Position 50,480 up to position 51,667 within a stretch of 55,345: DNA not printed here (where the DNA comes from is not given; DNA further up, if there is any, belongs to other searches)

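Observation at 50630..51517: Orphan TRIP13/Pch2 (CBASS Cap6)-type AAA+ ATPase inside a catabolic operon, with no HORMA or CD-NTase partner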

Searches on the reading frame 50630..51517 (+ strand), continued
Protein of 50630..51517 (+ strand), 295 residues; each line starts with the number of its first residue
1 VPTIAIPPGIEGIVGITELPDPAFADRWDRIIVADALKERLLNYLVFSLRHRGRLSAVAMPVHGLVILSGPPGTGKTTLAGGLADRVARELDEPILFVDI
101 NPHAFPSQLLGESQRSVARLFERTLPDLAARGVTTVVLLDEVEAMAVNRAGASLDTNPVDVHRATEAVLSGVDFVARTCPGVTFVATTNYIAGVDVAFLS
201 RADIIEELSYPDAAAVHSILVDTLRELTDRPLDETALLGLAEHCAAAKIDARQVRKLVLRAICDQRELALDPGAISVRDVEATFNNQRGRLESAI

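Call 21: search_protein_representatives(protein=window:50630-51517:+)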
Query: 295 residues. Proteins with E-value up to 0.001 (for the whole library): 7755; up to 1e-10: 1422; up to 1e-30: 120. The best 150 are listed.
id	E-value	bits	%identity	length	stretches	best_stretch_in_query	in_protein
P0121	3.5e-100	351.6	73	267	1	66-295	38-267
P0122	4.1e-80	285.8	65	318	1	46-264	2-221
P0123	8.3e-78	278.2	55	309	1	12-282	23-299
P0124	9.7e-76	271.4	51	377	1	15-284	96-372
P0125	1.2e-74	267.8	77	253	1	26-191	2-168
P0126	1.8e-69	250.9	47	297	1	12-286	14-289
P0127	2.0e-69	250.7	49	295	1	2-276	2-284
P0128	7.1e-64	232.5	59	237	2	108-284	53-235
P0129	1.8e-63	231.2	48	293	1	9-276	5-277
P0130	1.3e-60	221.8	48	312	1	11-280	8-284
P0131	2.7e-59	217.5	44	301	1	14-290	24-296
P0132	3.1e-59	217.3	44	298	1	11-286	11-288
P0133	1.7e-58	214.9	44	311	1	12-285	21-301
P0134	4.0e-58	213.7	49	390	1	26-270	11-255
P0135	8.0e-58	212.7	43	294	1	11-279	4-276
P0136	1.5e-57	211.7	47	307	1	20-277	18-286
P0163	1.4e-46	175.8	41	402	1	10-277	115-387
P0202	1.8e-36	142.6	44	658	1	4-248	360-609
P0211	1.9e-34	136.0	37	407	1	18-290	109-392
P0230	5.7e-32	127.9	34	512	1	16-291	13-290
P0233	7.2e-32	127.5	36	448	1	19-279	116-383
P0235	1.8e-31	126.2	33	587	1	8-280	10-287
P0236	2.6e-31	125.7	34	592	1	18-288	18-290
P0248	1.4e-29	120.1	39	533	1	10-230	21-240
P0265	4.1e-28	115.2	36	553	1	16-261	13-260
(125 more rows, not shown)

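Call 23: find_related_loci(query=A2, collection=genome_contigs, flank=8000)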
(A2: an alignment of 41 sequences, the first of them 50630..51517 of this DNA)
Query A2 (295 aa) in genome_contigs; peptide patterns used: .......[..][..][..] (x = any residue, [..] = any of these).
600 stretches matched a pattern (row limit reached: there are more); 67 encode a relative of the query (tblastn E <= 1e-3); 67 distinct loci.
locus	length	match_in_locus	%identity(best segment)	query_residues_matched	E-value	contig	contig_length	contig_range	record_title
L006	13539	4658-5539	46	1-289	5e-68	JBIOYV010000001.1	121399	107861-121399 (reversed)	MAG: Burkholderiales bacterium isolate MAG021 k127_1053398, whole genome shotgun sequence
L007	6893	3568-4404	46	11-282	2e-66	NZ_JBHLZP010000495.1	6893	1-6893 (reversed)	Actinoallomurus acaciae strain TBRC 0563 idba_21_77_14_495, whole genome shotgun sequence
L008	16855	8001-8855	49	5-285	4e-65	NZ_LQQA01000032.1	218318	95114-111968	Mycolicibacterium wolinskyi strain ATCC 700010 contig_5, whole genome shotgun sequence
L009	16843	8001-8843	48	4-280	3e-64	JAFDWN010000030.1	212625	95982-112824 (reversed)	MAG: Actinomycetota bacterium isolate SZAS-8 ACTI-TMP-2__30__length-212625, whole genome shotgun sequence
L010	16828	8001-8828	40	11-282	3e-58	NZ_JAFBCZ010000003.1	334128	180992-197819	Herpetosiphon giganteus strain DSM 589 Ga0454001_03, whole genome shotgun sequence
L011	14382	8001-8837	38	11-288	6e-55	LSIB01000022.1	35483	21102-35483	Rhizobiales bacterium CCH3-A5 CCH3-A5_contig22, whole genome shotgun sequence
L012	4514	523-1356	41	8-280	3e-52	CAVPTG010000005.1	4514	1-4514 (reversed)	MAG: Candidatus Dormibacteraeota bacterium isolate MFD09286.bin.2.129 genome assembly, contig: contig_36131, whole genom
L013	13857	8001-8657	30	31-267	1e-18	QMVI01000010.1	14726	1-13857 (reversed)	MAG: Methanosarcinales archaeon isolate B74_G9 B74_Guay9_scaffold_03586, whole genome shotgun sequence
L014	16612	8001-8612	29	64-290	6e-16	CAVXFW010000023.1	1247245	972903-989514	MAG: uncultured Methanomicrobiaceae archaeon isolate MFD02416.bin.2.146 genome assembly, contig: contig_9558, whole geno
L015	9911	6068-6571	28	38-220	1e-15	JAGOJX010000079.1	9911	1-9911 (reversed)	MAG: Methanoculleus sp. isolate Go_SlDig_bin_367 Go_SlDig_21052_length_9911_cov_59.294665, whole genome shotgun sequence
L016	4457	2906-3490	28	51-267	1e-14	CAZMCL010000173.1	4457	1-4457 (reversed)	MAG TPA_asm: uncultured Methanoregula sp. isolate SRP178699_co3_38 genome assembly, contig: NODE_21170_length_4457_cov_4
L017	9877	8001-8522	29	32-220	9e-14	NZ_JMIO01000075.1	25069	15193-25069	Methanoculleus sp. MH98A c75, whole genome shotgun sequence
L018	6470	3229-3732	27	45-227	2e-13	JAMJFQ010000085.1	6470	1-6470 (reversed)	MAG: ANME-2 cluster archaeon isolate B4-03 NODE_1189_length_6470_cov_279.628059, whole genome shotgun sequence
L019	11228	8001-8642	29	28-265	4e-13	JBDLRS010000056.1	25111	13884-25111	MAG: Pseudomonadota bacterium isolate icacos_2019_sw_WHONDRS-S19S_0094_B_bin.45 scaffold_1240826, whole genome shotgun s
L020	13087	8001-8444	31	50-212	6e-12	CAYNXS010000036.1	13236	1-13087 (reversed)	MAG TPA_asm: uncultured Methanolinea sp. isolate SRP192927_co7_352 genome assembly, contig: NODE_9205_length_13236_cov_2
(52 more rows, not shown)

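Call 26: search_protein_families(library=pfam, proteins=[L008:6925-7992:+, L007:2480-3550:+, L009:6847-7995:+, L006:2084-3088:+, L006:5668-6663:+, L008:8900-9520:+, L008:5680-6882:+, L007:4401-5924:+, L006:6707-8212:+, L008:9539-10630:+], max_evalue=0.001)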
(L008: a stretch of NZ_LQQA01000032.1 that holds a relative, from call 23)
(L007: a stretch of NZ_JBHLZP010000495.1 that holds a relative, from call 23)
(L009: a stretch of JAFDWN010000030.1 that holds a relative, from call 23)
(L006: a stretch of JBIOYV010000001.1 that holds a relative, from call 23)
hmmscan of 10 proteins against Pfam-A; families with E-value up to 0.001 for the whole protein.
L008:6925-7992:+ (355 aa): 5 families
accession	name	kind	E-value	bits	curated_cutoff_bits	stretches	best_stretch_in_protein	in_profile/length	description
PF07883.17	Cupin_2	-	1.5e-26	92.4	27.2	2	71-135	4-68/70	Cupin domain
PF02041.22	Auxin_BP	-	1.6e-06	28.3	21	0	230-297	45-109/167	Auxin binding protein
PF12973.13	Cupin_7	-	4e-06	27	27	0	198-270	6-74/105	ChrR Cupin-like domain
PF02311.25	AraC_binding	-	7.3e-06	26.2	21.1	1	80-140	18-78/135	AraC-like ligand binding domain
PF00190.28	Cupin_1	-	0.00027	21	22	0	223-299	27-107/151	Cupin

L007:2480-3550:+ (356 aa): 2 families
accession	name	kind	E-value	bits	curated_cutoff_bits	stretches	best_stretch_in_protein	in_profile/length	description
PF07883.17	Cupin_2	-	5.5e-24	84.1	27.2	2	71-135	4-68/70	Cupin domain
PF02311.25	AraC_binding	-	2.6e-08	34.1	21.1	1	74-140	12-78/135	AraC-like ligand binding domain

L009:6847-7995:+ (382 aa): 5 families
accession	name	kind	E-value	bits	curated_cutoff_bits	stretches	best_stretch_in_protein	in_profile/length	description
PF07883.17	Cupin_2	-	2.9e-24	85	27.2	2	97-162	3-68/70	Cupin domain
PF12973.13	Cupin_7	-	1.5e-05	25.2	27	1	223-297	4-74/105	ChrR Cupin-like domain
PF02311.25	AraC_binding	-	1.6e-05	25.1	21.1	0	108-172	19-85/135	AraC-like ligand binding domain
PF00190.28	Cupin_1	-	0.00017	21.7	22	1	250-324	27-104/151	Cupin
PF02041.22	Auxin_BP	-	0.00022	21.4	21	0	257-312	45-97/167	Auxin binding protein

L006:2084-3088:+ (334 aa): 0 families

L006:5668-6663:+ (331 aa): 1 family
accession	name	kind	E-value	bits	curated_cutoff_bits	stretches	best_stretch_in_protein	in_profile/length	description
PF03401.19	TctC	-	2.5e-10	40.8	27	1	45-321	3-270/274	Tripartite tricarboxylate transporter family receptor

L008:8900-9520:+ (206 aa): 1 family
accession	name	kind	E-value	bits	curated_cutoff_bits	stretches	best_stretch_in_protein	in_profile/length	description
PF00857.26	Isochorismatase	-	7.8e-26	91.6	27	1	10-189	2-172/175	Isochorismatase domain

L008:5680-6882:+ (400 aa): 3 families
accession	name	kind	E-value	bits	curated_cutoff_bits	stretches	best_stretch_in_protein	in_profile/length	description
PF13343.11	SBP_bac_6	-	4.4e-12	46.4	24.6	1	177-361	42-219/245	Bacterial extracellular solute-binding protein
PF01547.30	SBP_bac_1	-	4.5e-10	40.4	26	1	110-349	10-307/307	Bacterial extracellular solute-binding protein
PF13531.11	SBP_bac_11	-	3.6e-08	33.9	25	1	109-351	12-221/227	Bacterial extracellular solute-binding protein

L007:4401-5924:+ (507 aa): 2 families
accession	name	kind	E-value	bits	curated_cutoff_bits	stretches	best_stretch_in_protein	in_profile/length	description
PF02776.23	TPP_enzyme_N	-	2.3e-19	69.7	26.8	1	23-128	3-106/119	Thiamine pyrophosphate enzyme, N-terminal TPP binding domain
PF00205.28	TPP_enzyme_M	-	2.2e-05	24.6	30.4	1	220-292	2-84/137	Thiamine pyrophosphate enzyme, central domain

L006:6707-8212:+ (501 aa): 1 family
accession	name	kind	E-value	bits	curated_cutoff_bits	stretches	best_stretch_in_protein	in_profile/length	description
PF01970.21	TctA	-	2e-121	406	28.9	1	18-445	1-423/423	Tripartite tricarboxylate transporter TctA family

L008:9539-10630:+ (363 aa): 3 families
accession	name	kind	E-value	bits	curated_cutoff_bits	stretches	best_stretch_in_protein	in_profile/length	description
PF07883.17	Cupin_2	-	2.1e-16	59.8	27.2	1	96-163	2-69/70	Cupin domain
PF00190.28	Cupin_1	-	4.1e-06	26.9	22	1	223-327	15-110/151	Cupin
PF02311.25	AraC_binding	-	0.00029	21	21.1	0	294-327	39-72/135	AraC-like ligand binding domain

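Call 27: search_protein_families(library=padloc, proteins=[L010:8879-9355:+, L010:9352-9852:+, L010:9856-10746:+, L010:10765-12264:+, L011:9349-9849:+, L011:9849-10748:+, L011:10800-12317:+, L012:1299-1781:+, L012:1842-2357:+, L012:3043-4500:+], max_evalue=0.001)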
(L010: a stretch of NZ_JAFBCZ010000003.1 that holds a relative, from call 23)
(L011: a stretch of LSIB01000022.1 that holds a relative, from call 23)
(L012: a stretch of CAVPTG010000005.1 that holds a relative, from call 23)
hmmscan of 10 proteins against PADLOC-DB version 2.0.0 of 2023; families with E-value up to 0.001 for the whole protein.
L010:8879-9355:+ (158 aa): 2 families
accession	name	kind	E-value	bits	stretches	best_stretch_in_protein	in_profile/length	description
PDLC00881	HORMA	-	4.1e-58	193.7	1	1-156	2-155/157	HORMA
PDLC00885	HORMA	-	0.00071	17.7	1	5-120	4-125/159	HORMA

L010:9352-9852:+ (166 aa): 2 families
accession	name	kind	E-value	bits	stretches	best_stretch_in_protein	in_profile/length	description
PDLC00882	HORMA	-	1.1e-75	251.2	1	2-165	1-165/166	HORMA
PDLC00883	HORMA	-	7e-18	63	1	2-163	3-165/167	HORMA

L010:9856-10746:+ (296 aa): 34 families (the best 25 are shown)
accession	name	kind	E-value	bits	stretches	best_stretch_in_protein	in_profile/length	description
PDLC00809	Cyclase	-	3.6e-129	428.6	1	1-296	1-295/295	oligonucleotide-cyclase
PDLC00823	Cyclase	-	3.6e-67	225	1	1-294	2-282/285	oligonucleotide-cyclase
PDLC00776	Cyclase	-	1.4e-36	124.4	1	3-294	4-284/287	oligonucleotide-cyclase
PDLC00802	Cyclase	-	1.8e-35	120.7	2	127-294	157-329/332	oligonucleotide-cyclase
PDLC00818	Cyclase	-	2.9e-35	120.3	1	3-294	2-293/322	oligonucleotide-cyclase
PDLC00786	Cyclase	-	6e-35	119.1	1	3-294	2-292/293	oligonucleotide-cyclase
PDLC00810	Cyclase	-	2.1e-34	117.5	1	1-290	1-293/335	oligonucleotide-cyclase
PDLC00819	Cyclase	-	1.3e-31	107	1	201-296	1-96/96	oligonucleotide-cyclase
PDLC00814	Cyclase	-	2.8e-30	103.7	1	3-295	4-292/295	oligonucleotide-cyclase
PDLC00805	Cyclase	-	4.4e-29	99.9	1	4-290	25-310/314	oligonucleotide-cyclase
PDLC00779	Cyclase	-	5.6e-28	96.2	1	3-287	8-291/345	oligonucleotide-cyclase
PDLC00796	Cyclase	-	6.8e-28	96.1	1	3-295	2-286/432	oligonucleotide-cyclase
PDLC00773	Cyclase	-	1.1e-27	95.5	1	4-295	3-296/334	oligonucleotide-cyclase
PDLC00820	Cyclase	-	1.2e-23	81.9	1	3-294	2-276/324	oligonucleotide-cyclase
PDLC00822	Cyclase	-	1.7e-23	81.6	2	3-113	2-116/375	oligonucleotide-cyclase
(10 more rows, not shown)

L010:10765-12264:+ (499 aa): 12 families
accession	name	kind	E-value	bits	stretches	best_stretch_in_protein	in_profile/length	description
PDLC02007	SAVED3--SAVED_PDDEXK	-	2.9e-84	281.5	1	1-492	1-479/485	-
PDLC02005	SAVED3--SAVED_PDDEXK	-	8.2e-67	223.7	1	6-494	11-480/483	-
PDLC00741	Effector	-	1.5e-66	222.9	1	4-493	9-485/489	Endonuclease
PDLC00752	Effector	-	1.9e-57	193.3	1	1-483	1-489/508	Endonuclease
PDLC02004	SAVED3--SAVED_PDDEXK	-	1.6e-54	183.8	1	1-474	1-465/490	-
PDLC00737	Effector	-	9.4e-50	168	1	1-475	1-481/506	Endonuclease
PDLC00744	Effector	-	4.2e-38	129.5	1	214-494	216-492/495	Endonuclease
PDLC02012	SAVED5--SAVED_TIR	-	2e-17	61.4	1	250-486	169-379/404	-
PDLC00750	Effector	-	3.6e-09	34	1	288-483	269-451/465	Endonuclease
PDLC00748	Effector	-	7.7e-09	32.7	1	286-477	276-454/473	Endonuclease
PDLC02006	SAVED3--SAVED_PDDEXK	-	1.6e-07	28.5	1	290-489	271-456/463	-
PDLC00728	Effector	-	3.2e-05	21.1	1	285-475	199-386/432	TIR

L011:9349-9849:+ (166 aa): 2 families
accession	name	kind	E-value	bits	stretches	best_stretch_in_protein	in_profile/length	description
PDLC00882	HORMA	-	4.8e-84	278.3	1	1-165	1-165/166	HORMA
PDLC00883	HORMA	-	5e-19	66.8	1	2-149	2-151/167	HORMA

L011:9849-10748:+ (299 aa): 34 families (the best 25 are shown)
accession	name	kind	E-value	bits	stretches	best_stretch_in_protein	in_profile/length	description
PDLC00809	Cyclase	-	8.8e-149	493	1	1-299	1-295/295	oligonucleotide-cyclase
PDLC00823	Cyclase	-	4.1e-65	218.2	1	1-297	2-282/285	oligonucleotide-cyclase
PDLC00819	Cyclase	-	1.1e-47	158.5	1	204-299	1-96/96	oligonucleotide-cyclase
PDLC00818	Cyclase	-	2.8e-38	130.2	1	3-297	2-293/322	oligonucleotide-cyclase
PDLC00776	Cyclase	-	1.1e-35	121.5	1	3-297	4-284/287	oligonucleotide-cyclase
PDLC00810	Cyclase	-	5.8e-35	119.3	1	1-293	1-293/335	oligonucleotide-cyclase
PDLC00802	Cyclase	-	2.5e-34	117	2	129-297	158-329/332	oligonucleotide-cyclase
PDLC00773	Cyclase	-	1.5e-26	91.7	1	7-298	6-296/334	oligonucleotide-cyclase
PDLC00786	Cyclase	-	1.6e-26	91.4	1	3-297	2-292/293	oligonucleotide-cyclase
PDLC00805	Cyclase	-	2.9e-25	87.3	1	4-289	25-306/314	oligonucleotide-cyclase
PDLC00796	Cyclase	-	9.3e-25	85.8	1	3-298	2-286/432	oligonucleotide-cyclase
PDLC00820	Cyclase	-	7.4e-24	82.6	1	4-297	3-276/324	oligonucleotide-cyclase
PDLC00803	Cyclase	-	2.6e-22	77.7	1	18-262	17-239/253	oligonucleotide-cyclase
PDLC00822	Cyclase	-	6.8e-22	76.3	2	4-114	3-117/375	oligonucleotide-cyclase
PDLC00779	Cyclase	-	7.2e-22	76.2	1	7-292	12-293/345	oligonucleotide-cyclase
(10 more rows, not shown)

L011:10800-12317:+ (505 aa): 16 families
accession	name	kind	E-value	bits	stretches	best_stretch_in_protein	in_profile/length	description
PDLC00737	Effector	-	3.2e-210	697.3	1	1-504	1-505/506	Endonuclease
PDLC02004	SAVED3--SAVED_PDDEXK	-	2.1e-180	599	1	1-502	1-488/490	-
PDLC00752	Effector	-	2.3e-131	437.1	1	1-504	1-506/508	Endonuclease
PDLC02005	SAVED3--SAVED_PDDEXK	-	6.9e-46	154.7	2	293-505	282-482/483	-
PDLC00735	Effector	-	2e-44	150.2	1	263-502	217-458/462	Endonuclease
PDLC00741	Effector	-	7.9e-43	144.7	2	293-505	287-488/489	Endonuclease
PDLC02007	SAVED3--SAVED_PDDEXK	-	5.6e-32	109.1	1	1-502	1-480/485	-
PDLC02012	SAVED5--SAVED_TIR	-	2.2e-20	71.2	1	282-500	188-386/404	-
PDLC00744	Effector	-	1.3e-07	29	1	383-504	377-493/495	Endonuclease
PDLC00728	Effector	-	1.1e-06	25.9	1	304-501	208-407/432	TIR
PDLC01997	SAVED1--SAVED_HNH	-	3.6e-05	21.4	1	308-493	182-356/368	-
PDLC00740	Effector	-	4.5e-05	20.4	1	362-500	249-379/391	Endonuclease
PDLC00727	Effector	-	0.00012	18.6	1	324-504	396-576/590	TIR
PDLC02013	SAVED5--SAVED_TIR_JAB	-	0.00015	18.5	1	325-503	396-569/584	-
PDLC02014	SAVED6--SAVED_TM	-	0.00044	17.9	1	308-475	119-273/314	-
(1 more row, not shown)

L012:1299-1781:+ (160 aa): 2 families
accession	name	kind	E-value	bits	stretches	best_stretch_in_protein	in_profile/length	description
PDLC00881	HORMA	-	7.2e-29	98.7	1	29-149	2-125/157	HORMA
PDLC00885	HORMA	-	1.7e-05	23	1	33-148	4-127/159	HORMA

L012:1842-2357:+ (171 aa): 2 families
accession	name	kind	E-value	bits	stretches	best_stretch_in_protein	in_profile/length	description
PDLC00882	HORMA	-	2e-53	178.7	1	2-169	1-165/166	HORMA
PDLC00883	HORMA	-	9.7e-20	69.1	1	3-163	4-161/167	HORMA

L012:3043-4500:+ (485 aa): 12 families
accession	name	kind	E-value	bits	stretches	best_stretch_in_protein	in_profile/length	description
PDLC02012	SAVED5--SAVED_TIR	-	1e-27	95.3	1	159-481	84-390/404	-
PDLC00744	Effector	-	5.2e-18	63.3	1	231-476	234-488/495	Endonuclease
PDLC00728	Effector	-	6.5e-11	39.8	1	179-460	102-385/432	TIR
PDLC00748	Effector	-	1.2e-09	35.3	1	264-462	260-453/473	Endonuclease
PDLC02007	SAVED3--SAVED_PDDEXK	-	3.2e-08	30.7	1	250-481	249-482/485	-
PDLC02013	SAVED5--SAVED_TIR_JAB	-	2.4e-07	27.7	1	226-465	308-551/584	-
PDLC00727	Effector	-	3.6e-07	27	1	226-484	309-579/590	TIR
PDLC00750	Effector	-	3.1e-06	24.3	0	275-336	261-322/465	Endonuclease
PDLC02005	SAVED3--SAVED_PDDEXK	-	5e-06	23.3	1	258-481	257-481/483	-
PDLC00741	Effector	-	1.4e-05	21.8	1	255-459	259-464/489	Endonuclease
PDLC02008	SAVED4--SAVED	-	0.00025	19.8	1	406-481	28-99/104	-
PDLC02006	SAVED3--SAVED_PDDEXK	-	0.0007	16.5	0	266-338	253-324/463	-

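Call 29: find_encoding_contigs(protein=P0123, flank=6000, max_places=2)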
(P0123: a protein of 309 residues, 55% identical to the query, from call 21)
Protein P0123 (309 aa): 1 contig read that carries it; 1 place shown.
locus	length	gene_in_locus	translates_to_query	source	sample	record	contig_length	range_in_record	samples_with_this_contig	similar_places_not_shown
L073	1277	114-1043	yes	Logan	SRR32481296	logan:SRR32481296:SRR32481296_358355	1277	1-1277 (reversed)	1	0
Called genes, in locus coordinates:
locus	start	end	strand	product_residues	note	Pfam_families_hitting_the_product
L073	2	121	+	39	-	?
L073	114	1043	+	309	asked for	PF13191:AAA_16 (weak), PF13481:AAA_25 (weak), PF20720:nSTAND3 (weak), PF00004:AAA, PF07728:AAA_5 (faint), PF13401:AAA_22 (faint)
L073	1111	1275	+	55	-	?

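Call 50: predict_structure(alignment_id=A2)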
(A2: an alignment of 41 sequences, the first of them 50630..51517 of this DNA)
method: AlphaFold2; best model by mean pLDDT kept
length: 295 residues; sequences in the alignment: 41
mean_pLDDT: 94.8   pTM: 0.91
mean pLDDT of the five models: 94.8, 94.4, 94.1, 94.1, 93.2
residues with pLDDT >= 90: 258; 70-90: 30; 50-70: 7; < 50: 0
segments of 3 or more residues with pLDDT < 50: none
pLDDT, mean of each block of 10 residues (from residue 1): 81 95 96 98 98 96 98 98 98 97 75 90 94 96 94 83 94 97 98 97 98 98 98 98 98 98 98 98 96 86
secondary structure, 60 per line:
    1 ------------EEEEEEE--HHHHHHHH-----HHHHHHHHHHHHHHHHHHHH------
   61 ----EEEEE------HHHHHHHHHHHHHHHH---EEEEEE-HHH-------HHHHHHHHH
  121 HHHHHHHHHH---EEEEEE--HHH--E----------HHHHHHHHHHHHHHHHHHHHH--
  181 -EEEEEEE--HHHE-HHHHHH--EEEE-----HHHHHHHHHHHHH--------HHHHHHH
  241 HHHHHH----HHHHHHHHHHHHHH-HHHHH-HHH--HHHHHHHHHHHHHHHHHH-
elements in order: E13-19 H22-29 H35-54 E65-69 H76-91 E95-100 H112-130 E134-139 H158-178 E182-188 H196-201 E204-207 H213-225 H234-246 H251-264 H266-270 H277-294
